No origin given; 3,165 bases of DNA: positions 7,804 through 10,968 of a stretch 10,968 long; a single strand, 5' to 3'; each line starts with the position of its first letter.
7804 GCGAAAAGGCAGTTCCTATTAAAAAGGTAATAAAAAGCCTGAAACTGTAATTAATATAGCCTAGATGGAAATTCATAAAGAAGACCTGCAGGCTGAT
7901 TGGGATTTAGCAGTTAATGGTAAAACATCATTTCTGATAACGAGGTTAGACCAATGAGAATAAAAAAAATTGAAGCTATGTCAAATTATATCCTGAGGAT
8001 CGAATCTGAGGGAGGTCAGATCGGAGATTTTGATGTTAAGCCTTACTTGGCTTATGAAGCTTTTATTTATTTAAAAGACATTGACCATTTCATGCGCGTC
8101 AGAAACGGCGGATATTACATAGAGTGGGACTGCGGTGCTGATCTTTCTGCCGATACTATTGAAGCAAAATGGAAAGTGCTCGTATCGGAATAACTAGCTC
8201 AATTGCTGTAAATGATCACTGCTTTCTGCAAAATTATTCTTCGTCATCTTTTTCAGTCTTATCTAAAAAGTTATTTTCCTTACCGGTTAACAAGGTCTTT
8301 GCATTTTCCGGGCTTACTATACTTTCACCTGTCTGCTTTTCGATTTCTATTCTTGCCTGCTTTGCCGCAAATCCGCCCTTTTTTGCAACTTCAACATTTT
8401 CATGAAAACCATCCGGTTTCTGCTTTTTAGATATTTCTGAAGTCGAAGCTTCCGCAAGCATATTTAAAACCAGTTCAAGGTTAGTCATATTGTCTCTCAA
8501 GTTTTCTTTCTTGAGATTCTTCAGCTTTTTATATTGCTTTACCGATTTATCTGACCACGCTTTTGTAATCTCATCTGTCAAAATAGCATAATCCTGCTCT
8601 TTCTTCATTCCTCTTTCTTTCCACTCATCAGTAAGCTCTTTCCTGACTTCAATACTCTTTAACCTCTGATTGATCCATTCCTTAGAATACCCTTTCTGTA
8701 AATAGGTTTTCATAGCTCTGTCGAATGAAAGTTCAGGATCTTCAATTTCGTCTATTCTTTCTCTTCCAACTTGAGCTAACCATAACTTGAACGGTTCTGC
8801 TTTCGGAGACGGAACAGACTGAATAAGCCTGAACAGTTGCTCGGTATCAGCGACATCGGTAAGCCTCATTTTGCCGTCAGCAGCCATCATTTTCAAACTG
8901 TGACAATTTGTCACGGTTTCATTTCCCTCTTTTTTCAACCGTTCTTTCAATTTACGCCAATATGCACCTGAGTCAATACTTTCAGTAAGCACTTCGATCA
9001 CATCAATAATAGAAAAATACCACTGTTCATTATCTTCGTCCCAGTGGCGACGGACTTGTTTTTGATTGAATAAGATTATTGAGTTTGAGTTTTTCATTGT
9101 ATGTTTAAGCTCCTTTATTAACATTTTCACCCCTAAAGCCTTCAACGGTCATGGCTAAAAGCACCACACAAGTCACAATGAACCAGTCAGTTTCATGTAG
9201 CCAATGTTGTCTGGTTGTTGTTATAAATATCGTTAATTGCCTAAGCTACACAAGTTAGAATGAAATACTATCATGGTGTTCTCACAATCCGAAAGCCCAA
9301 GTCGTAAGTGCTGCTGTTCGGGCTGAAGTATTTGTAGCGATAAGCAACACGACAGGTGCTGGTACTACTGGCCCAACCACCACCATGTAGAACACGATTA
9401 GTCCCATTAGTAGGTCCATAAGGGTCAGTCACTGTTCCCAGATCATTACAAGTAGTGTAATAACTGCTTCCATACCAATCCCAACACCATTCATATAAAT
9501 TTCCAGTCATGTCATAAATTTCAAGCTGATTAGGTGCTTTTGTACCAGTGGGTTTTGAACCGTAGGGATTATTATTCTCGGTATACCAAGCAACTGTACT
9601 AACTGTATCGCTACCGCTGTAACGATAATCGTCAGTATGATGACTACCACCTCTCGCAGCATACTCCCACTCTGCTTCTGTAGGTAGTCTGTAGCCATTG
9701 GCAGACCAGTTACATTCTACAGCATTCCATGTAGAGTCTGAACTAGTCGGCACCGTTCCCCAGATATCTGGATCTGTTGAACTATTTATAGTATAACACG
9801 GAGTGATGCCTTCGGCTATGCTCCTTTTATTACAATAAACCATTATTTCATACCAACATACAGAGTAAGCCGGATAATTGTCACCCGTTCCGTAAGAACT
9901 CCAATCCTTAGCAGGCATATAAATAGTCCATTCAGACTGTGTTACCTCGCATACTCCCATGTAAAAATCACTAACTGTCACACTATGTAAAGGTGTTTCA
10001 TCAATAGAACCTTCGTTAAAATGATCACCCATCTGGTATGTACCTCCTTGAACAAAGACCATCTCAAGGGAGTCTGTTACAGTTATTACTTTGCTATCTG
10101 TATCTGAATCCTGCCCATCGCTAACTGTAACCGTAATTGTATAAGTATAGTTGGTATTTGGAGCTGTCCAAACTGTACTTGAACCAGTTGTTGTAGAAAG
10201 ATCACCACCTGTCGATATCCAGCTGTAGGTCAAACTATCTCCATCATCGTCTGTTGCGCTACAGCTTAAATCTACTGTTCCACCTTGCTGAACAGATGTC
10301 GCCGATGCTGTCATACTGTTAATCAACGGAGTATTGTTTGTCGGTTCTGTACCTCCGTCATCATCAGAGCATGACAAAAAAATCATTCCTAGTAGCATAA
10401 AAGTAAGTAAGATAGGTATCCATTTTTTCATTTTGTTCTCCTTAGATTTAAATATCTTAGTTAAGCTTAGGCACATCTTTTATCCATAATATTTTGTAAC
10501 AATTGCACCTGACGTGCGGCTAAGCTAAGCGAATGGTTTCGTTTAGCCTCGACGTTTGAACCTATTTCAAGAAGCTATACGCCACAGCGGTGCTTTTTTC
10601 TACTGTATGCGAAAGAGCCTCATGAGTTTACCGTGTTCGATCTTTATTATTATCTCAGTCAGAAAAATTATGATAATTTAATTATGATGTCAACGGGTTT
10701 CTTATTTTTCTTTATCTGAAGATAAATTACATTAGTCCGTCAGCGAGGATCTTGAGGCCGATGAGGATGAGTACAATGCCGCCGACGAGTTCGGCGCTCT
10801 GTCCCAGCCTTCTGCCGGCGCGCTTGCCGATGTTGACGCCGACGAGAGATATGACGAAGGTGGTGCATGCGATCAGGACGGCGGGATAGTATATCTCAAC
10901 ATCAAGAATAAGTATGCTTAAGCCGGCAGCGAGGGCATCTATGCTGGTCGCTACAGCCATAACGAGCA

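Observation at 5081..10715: Two paralogous cassettes share conserved ends but carry unrelated cargo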

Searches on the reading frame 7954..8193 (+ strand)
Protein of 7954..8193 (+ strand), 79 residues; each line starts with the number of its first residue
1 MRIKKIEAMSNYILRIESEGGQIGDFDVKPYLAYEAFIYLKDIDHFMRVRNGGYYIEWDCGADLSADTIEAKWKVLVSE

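Call 7: search_protein_families(library=pfam, max_evalue=0.01, proteins=[window:7954-8193:+])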
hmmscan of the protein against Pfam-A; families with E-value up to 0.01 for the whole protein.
window:7954-8193:+ (79 aa): 1 family
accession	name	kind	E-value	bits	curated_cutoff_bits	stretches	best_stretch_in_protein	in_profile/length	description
PF10387.14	DUF2442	-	5e-09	36.7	23.9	1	3-74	1-71/72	Protein of unknown function (DUF2442)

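Call 19: search_protein_families(library=phrogs, max_evalue=0.01, proteins=[window:7954-8193:+])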
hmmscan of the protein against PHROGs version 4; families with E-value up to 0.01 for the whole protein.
window:7954-8193:+ (79 aa): 0 families

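Call 20: search_protein_families(library=padloc, max_evalue=0.01, proteins=[window:7954-8193:+])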
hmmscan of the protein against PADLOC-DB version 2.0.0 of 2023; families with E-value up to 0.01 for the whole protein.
window:7954-8193:+ (79 aa): 0 families

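Call 21: search_protein_families(library=ncbifam, max_evalue=0.01, proteins=[window:7954-8193:+])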
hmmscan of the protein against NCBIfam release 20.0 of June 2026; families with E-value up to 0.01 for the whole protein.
window:7954-8193:+ (79 aa): 0 families

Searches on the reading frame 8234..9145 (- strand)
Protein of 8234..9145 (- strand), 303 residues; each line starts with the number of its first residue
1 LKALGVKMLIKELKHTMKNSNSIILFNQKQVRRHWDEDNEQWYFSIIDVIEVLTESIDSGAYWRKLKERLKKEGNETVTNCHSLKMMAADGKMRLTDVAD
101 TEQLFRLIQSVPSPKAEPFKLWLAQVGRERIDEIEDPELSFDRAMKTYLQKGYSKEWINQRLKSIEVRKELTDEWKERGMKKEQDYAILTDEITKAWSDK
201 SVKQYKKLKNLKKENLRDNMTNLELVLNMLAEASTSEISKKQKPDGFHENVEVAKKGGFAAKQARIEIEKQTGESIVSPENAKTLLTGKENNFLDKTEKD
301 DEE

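Call 7: search_protein_families(library=pfam, max_evalue=0.01, proteins=[window:8234-9145:-])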
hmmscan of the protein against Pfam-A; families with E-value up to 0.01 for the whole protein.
window:8234-9145:- (303 aa): 1 family
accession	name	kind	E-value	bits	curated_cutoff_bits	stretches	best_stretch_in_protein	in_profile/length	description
PF02498.22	Bro-N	-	4.1e-12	47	25.6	1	31-125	2-92/96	BRO family, N-terminal domain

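Call 11: find_encoding_contigs(protein=window:8234-9145:-, flank=10000, max_places=10)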
Protein window:8234-9145:- (303 aa): no gene with exactly this product is on record in the collection.

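Call 19: search_protein_families(library=phrogs, max_evalue=0.01, proteins=[window:8234-9145:-])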
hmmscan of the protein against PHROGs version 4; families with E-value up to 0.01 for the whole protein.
window:8234-9145:- (303 aa): 4 families
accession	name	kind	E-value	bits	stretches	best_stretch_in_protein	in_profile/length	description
phrog_15286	-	unknown function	1.3e-121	405.8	1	18-283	2-267/274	-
phrog_28094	-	unknown function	5.4e-14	53.2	1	225-282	1-58/66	-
phrog_8036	-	unknown function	1.2e-05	25.7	1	150-282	134-261/290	-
phrog_2899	-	transcription regulation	0.0086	16.7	0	17-219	3-194/263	anti-repressor Ant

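Call 20: search_protein_families(library=padloc, max_evalue=0.01, proteins=[window:8234-9145:-])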
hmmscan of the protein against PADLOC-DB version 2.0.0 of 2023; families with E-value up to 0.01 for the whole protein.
window:8234-9145:- (303 aa): 3 families
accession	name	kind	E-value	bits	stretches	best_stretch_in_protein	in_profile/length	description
PDLC04920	PDC-S13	-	3.3e-136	451.2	1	17-298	1-281/286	-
PDLC04841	PDC-S04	-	1.3e-28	98.5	1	17-132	1-118/292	-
PDLC04919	PDC-S13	-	1.7e-06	25.5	1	154-290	130-267/281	-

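Call 21: search_protein_families(library=ncbifam, max_evalue=0.01, proteins=[window:8234-9145:-])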
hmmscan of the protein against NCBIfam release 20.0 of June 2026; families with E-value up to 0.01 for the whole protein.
window:8234-9145:- (303 aa): 1 family
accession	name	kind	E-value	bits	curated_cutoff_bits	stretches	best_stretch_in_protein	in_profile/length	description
NF009450.0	PRK12808.1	equivalog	0.0026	17.4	476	1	166-269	268-373/476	flagellin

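Call 42: find_encoding_contigs(protein=window:8234-9097:-, flank=10000, max_places=10)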
Protein window:8234-9097:- (287 aa): 1 contig read that carries it; 1 place shown.
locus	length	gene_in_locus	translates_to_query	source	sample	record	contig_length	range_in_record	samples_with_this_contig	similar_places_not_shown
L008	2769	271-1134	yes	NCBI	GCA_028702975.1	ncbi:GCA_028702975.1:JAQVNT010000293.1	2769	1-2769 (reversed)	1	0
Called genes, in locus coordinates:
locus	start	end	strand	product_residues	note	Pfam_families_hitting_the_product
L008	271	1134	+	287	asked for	PF02498:Bro-N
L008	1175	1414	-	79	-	PF10387:DUF2442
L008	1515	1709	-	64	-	PF18506:RelB-like (weak)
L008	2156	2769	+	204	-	?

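Call 49: find_related_loci(query=window:8234-9097:-, collection=metagenome_contigs, flank=10000)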
Query window:8234-9097:- (287 aa) in metagenome_contigs; peptide patterns used: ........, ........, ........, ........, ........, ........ (x = any residue, [..] = any of these).
511 stretches matched a pattern; 396 encode a relative of the query (tblastn E <= 1e-3); the best 80 are kept; 80 distinct loci.
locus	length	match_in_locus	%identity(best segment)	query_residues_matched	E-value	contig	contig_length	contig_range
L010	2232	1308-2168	90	1-287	6e-175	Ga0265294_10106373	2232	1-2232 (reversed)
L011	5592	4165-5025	83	1-287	8e-152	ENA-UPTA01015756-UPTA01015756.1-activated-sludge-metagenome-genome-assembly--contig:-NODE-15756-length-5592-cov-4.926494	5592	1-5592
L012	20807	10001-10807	76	1-269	4e-139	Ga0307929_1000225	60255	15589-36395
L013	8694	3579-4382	78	2-269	2e-138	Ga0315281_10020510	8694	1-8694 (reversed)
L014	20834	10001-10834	75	1-278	2e-137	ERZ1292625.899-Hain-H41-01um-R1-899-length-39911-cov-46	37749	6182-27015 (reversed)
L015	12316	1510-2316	76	1-269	4e-137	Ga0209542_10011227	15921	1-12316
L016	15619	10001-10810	73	1-269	1e-134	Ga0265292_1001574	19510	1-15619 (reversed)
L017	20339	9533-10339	76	2-269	2e-134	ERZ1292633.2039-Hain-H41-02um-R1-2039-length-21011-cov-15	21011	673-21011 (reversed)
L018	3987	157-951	74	1-265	7e-137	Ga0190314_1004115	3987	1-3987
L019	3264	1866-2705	74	1-280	3e-138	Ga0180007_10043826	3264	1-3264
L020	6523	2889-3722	74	1-276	2e-133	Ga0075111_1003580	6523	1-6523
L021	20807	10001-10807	72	1-269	9e-133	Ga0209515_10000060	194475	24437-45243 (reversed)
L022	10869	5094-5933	72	1-280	1e-130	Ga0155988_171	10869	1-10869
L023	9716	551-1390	72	1-280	1e-130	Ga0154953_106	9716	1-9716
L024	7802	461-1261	73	1-267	2e-130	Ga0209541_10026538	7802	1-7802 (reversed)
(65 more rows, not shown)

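Call 50: find_related_loci(query=window:8234-9097:-, collection=viral_contigs, flank=10000)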
Query window:8234-9097:- (287 aa) in viral_contigs; peptide patterns used: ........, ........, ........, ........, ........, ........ (x = any residue, [..] = any of these).
11 stretches matched a pattern; 3 encode a relative of the query (tblastn E <= 1e-3); 3 distinct loci.
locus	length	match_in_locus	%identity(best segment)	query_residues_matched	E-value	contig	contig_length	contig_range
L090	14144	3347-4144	57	4-270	4e-100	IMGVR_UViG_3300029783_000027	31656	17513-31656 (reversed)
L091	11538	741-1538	56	4-270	4e-99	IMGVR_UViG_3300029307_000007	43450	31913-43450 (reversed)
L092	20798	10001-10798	56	4-270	4e-99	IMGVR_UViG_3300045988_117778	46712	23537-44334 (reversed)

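Call 94: list_cluster_members(proteins=[P0005, window:8234-9097:-, window:6496-7212:-, window:9271-10431:-])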
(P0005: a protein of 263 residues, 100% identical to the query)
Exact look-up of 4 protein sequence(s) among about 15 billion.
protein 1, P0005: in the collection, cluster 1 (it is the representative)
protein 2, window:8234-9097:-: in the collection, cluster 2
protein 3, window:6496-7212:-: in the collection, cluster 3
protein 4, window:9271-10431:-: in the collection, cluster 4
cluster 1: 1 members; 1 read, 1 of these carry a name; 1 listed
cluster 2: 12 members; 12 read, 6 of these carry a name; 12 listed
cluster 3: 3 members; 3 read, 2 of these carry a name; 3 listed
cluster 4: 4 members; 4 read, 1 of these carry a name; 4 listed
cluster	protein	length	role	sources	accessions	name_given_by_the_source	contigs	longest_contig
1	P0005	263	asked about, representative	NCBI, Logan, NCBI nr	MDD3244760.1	MAG: hypothetical protein PHU47_01285 [Candidatus ainarchaeum sp.] | hypothetical protein [Candidatus ainarchaeum sp.]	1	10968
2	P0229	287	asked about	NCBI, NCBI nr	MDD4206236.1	MAG: Bro-N domain-containing protein [Candidatus Delongbacteria bacterium] | Bro-N domain-containing protein [Candidatus Delongbacteria bacterium]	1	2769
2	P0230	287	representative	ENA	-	-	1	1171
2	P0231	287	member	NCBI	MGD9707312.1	MAG: Bro-N domain-containing protein [Candidatus Delongbacteria bacterium]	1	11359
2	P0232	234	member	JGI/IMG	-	hypothetical protein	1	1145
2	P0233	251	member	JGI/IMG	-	hypothetical protein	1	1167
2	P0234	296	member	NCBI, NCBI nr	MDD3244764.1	MAG: Bro-N domain-containing protein [Candidatus ainarchaeum sp.] | Bro-N domain-containing protein [Candidatus ainarchaeum sp.]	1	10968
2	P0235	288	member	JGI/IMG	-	hypothetical protein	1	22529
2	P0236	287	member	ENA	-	-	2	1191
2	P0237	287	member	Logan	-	-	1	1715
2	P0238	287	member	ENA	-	-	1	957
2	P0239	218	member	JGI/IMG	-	-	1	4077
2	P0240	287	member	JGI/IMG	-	-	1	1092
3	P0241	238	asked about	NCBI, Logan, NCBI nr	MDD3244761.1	MAG: hypothetical protein PHU47_01290 [Candidatus ainarchaeum sp.] | hypothetical protein [Candidatus ainarchaeum sp.]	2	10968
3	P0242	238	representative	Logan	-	-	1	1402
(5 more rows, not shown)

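Call 101: search_protein_families(library=pfam, max_evalue=0.001, proteins=[L098:96-1325:+, L098:4512-7586:+, L098:7752-10946:+, L098:11151-11357:+, L010:339-1292:+, L011:267-2237:+, L011:2270-4120:+])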
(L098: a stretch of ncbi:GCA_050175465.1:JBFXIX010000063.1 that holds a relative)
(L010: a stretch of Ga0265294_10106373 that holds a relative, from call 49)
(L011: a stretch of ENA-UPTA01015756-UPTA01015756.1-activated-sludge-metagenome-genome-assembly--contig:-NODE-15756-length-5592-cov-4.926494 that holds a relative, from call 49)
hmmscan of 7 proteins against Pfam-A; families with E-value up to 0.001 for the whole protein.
L098:96-1325:+ (409 aa): 0 families

L098:4512-7586:+ (1024 aa): 1 family
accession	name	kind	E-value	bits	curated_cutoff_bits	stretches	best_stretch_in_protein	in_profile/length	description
PF12671.13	Amidase_6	-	3.1e-14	53.8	23.2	1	295-445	6-156/163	Putative amidase domain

L098:7752-10946:+ (1064 aa): 0 families

L098:11151-11357:+ (69 aa): 0 families

L010:339-1292:+ (317 aa): 1 family
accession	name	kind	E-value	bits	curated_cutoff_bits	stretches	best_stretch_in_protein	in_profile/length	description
PF11185.13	DUF2971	-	2.2e-08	35.7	22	1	136-228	2-89/89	Protein of unknown function (DUF2971)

L011:267-2237:+ (656 aa): 3 families
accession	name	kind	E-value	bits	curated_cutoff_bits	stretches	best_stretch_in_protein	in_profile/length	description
PF00932.25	LTD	-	5.6e-14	52.9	34.3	1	490-613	7-107/109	Lamin Tail Domain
PF00041.27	fn3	-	5.7e-14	52.5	25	1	400-483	2-81/84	Fibronectin type III domain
PF17957.7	Big_7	-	4.9e-10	40.3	24.1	1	35-105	1-70/70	Bacterial Ig domain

L011:2270-4120:+ (616 aa): 2 families
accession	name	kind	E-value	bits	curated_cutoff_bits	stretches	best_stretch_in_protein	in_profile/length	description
PF03235.19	GmrSD_N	-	2.4e-32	113.1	33.2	1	19-263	6-198/199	GmrSD restriction endonuclease, N-terminal domain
PF07510.16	GmrSD_C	-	1.5e-12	48.1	23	1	460-602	4-132/138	GmrSD restriction endonucleases, C-terminal domain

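Call 108: search_solved_structures(query=window:8234-9097:-, max_evalue=1)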
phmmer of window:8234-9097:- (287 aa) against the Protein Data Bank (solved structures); distinct sequences matched with E-value up to 1: 1.
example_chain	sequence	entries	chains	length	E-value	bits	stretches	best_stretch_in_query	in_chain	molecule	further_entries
7xqs_A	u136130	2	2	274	0.29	13.7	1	82-118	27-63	MHC class I antigen alpha chain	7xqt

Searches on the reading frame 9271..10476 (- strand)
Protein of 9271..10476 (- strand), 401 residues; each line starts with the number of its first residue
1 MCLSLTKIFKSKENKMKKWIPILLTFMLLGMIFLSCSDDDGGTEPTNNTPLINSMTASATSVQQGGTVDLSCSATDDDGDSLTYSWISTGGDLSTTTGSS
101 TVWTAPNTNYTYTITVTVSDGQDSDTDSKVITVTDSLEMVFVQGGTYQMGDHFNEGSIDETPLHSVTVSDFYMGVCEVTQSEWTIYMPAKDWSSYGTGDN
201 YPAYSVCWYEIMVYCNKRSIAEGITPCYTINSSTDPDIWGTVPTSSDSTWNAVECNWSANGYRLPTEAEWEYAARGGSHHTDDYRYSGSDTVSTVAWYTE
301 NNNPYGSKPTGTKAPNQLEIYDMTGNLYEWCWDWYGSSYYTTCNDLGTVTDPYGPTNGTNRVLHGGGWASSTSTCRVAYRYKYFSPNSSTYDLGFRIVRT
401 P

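Call 7: search_protein_families(library=pfam, max_evalue=0.01, proteins=[window:9271-10476:-])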
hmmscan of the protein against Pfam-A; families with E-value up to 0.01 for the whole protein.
window:9271-10476:- (401 aa): 9 families
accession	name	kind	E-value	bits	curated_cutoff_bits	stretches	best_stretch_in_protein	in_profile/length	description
PF03781.23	FGE-sulfatase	-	1.6e-45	156.2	23.3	1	138-399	4-255/255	Sulfatase-modifying factor enzyme 1-like domain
PF22352.2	K319L-like_PKD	-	7.5e-07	29.5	27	1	61-133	6-84/84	K319L-like, PKD domain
PF00801.26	PKD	-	9.9e-07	29.1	23.5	1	56-133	5-80/80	PKD domain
PF17963.7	Big_9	-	2.6e-05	25.5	23.6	1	47-134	1-89/89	Bacterial Ig domain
PF18911.6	PKD_4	-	0.00011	22.6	27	1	48-133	2-83/85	PKD domain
PF13927.12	Ig_3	-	0.0008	20.3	30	1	57-117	8-65/78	Immunoglobulin domain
PF00047.31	ig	-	0.00091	19.9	21.8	1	60-125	3-62/81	Immunoglobulin domain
PF13895.12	Ig_2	-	0.0057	17.3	27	1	55-128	4-72/79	Immunoglobulin domain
PF17892.7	Cadherin_5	-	0.0085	16.3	26.5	0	47-133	2-97/98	Cadherin-like domain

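Call 19: search_protein_families(library=phrogs, max_evalue=0.01, proteins=[window:9271-10476:-])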
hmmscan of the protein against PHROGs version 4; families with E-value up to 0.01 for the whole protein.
window:9271-10476:- (401 aa): 4 families
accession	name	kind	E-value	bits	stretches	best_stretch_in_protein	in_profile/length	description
phrog_18508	-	other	6.4e-35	121.7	1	136-399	16-262/266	kinase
phrog_3995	-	tail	0.00062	20.1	1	56-134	130-206/294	tail protein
phrog_853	-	tail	0.0023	18.2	1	53-134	166-251/254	major tail protein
phrog_3575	-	tail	0.0025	17.8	1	40-133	370-460/461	major tail protein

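Call 20: search_protein_families(library=padloc, max_evalue=0.01, proteins=[window:9271-10476:-])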
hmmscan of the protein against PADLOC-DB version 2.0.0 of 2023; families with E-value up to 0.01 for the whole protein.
window:9271-10476:- (401 aa): 0 families

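Call 21: search_protein_families(library=ncbifam, max_evalue=0.01, proteins=[window:9271-10476:-])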
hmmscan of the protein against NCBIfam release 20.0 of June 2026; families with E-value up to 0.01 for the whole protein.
window:9271-10476:- (401 aa): 12 families
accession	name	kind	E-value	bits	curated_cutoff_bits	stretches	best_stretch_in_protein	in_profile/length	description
TIGR02171.1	Fb_sc_TIGR02171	subfamily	1.1e-21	76.7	544.35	1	113-398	12-280/912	TIGR02171 family lipoprotein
TIGR03525.2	GldK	equivalog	1.2e-21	77.5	350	2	254-400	248-406/408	T9SS ring complex lipoprotein PorK/GldK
NF051459.1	pyoverdine_PvdO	equivalog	1.5e-17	63.6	500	1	127-399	23-278/280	dihydropyoverdine dehydrogenase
TIGR03440.2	egtB_TIGR03440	equivalog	5.4e-17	62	360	2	260-397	291-412/413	ergothioneine biosynthesis protein EgtB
NF041186.1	SenA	equivalog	1.6e-12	47.5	420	1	139-398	170-381/382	selenoneine synthase SenA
NF038111.1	rhom_dep_M36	equivalog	1.1e-11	43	1700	1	46-139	1183-1281/1315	rhombosortase-dependent M36 family metallopeptidase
NF038112.1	myxo_dep_M36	subfamily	3.6e-10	37.6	1500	1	47-136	1286-1378/1604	myxosortase-dependent M36 family metallopeptidase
TIGR03524.1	GldJ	equivalog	4.1e-09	35.6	458.2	2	260-302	262-304/559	gliding motility lipoprotein GldJ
TIGR03530.1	GldJ_short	equivalog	8e-08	31.6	382.9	0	314-349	296-331/396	gliding motility lipoprotein GldJ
TIGR04344.1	ovoA_Nterm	equivalog_domain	3.3e-06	26.2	400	1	255-398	309-444/444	5-histidylcysteine sulfoxide synthase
NF053689.1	BamJ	equivalog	0.0022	18.3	100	0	16-211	1-182/184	BamJ family beta-barrel-assembly machinery protein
TIGR04373.1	egtB_X_signatur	signature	0.0036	17.4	71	1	355-398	7-49/50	EgtB-related enzyme signature domain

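Call 26: find_encoding_contigs(protein=window:9271-10476:-, flank=10000, max_places=10)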
Protein window:9271-10476:- (401 aa): no gene with exactly this product is on record in the collection.

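Call 43: find_encoding_contigs(protein=window:9271-10431:-, flank=10000, max_places=10)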
Protein window:9271-10431:- (386 aa): 1 contig read that carries it; 1 place shown.
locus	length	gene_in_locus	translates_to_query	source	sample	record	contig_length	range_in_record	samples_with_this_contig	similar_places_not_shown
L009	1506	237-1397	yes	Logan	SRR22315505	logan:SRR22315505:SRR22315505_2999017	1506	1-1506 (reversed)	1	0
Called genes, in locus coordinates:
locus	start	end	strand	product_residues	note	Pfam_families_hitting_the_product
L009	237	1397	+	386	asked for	PF17963:Big_9 (weak), PF00801:PKD (weak), PF22352:K319L-like_PKD (weak), PF03781:FGE-sulfatase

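Call 101: search_protein_families(library=pfam, max_evalue=0.001, proteins=[L098:96-1325:+, L098:4512-7586:+, L098:7752-10946:+, L098:11151-11357:+])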
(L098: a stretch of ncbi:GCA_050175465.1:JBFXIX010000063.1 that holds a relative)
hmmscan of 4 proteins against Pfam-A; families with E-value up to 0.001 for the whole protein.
L098:96-1325:+ (409 aa): 0 families

L098:4512-7586:+ (1024 aa): 1 family
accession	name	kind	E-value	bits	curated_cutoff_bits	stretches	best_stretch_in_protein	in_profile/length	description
PF12671.13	Amidase_6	-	3.1e-14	53.8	23.2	1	295-445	6-156/163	Putative amidase domain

L098:7752-10946:+ (1064 aa): 0 families

L098:11151-11357:+ (69 aa): 0 families

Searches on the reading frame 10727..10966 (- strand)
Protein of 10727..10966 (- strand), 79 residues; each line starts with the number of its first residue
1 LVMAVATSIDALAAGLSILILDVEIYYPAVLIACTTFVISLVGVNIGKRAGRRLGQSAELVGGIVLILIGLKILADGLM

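Call 8: search_protein_families(library=pfam, max_evalue=0.01, proteins=[window:10727-10960:-])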
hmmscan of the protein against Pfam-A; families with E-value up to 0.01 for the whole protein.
window:10727-10960:- (77 aa): 1 family
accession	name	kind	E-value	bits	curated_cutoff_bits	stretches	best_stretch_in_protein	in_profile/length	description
PF02659.21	Mntp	-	1.2e-22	80.7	24.4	1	1-72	81-152/152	Putative manganese efflux pump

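Call 91: find_homologous_proteins(query=window:10727-10966:-, max_evalue=1e-10)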
Query window:10727-10966:- (79 aa): 104 proteins with E <= 1e-10 among 233 candidates.
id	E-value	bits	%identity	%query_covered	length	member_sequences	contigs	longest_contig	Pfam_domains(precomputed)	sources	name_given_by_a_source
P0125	9.8e-17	78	58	81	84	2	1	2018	PF02659.22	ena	-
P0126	2.7e-16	77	59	80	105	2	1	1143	PF02659.22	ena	-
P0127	2.0e-15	74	57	80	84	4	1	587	PF02659.22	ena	-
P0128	2.4e-15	74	58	99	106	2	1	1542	PF02659.22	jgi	jgi:putative Mn2+ efflux pump MntP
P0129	4.7e-15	73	58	92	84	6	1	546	PF02659.22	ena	-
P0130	1.1e-14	72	57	94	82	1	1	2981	PF02659.22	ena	-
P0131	1.1e-14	72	53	92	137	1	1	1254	PF02659.22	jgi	jgi:putative Mn2+ efflux pump MntP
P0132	1.5e-14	71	55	84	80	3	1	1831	PF02659.22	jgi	-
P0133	1.6e-14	71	55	96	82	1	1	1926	PF02659.22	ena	-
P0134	1.6e-14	71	55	85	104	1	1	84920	PF02659.22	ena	-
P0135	1.8e-14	71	56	75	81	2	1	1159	PF02659.22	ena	-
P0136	2.0e-14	71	52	85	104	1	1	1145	PF02659.22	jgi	jgi:putative Mn2+ efflux pump MntP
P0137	2.4e-14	71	59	85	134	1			PF02659.22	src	-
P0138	4.3e-14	70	54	85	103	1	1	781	PF02659.22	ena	-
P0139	4.3e-14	70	56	92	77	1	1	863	PF02659.22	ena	-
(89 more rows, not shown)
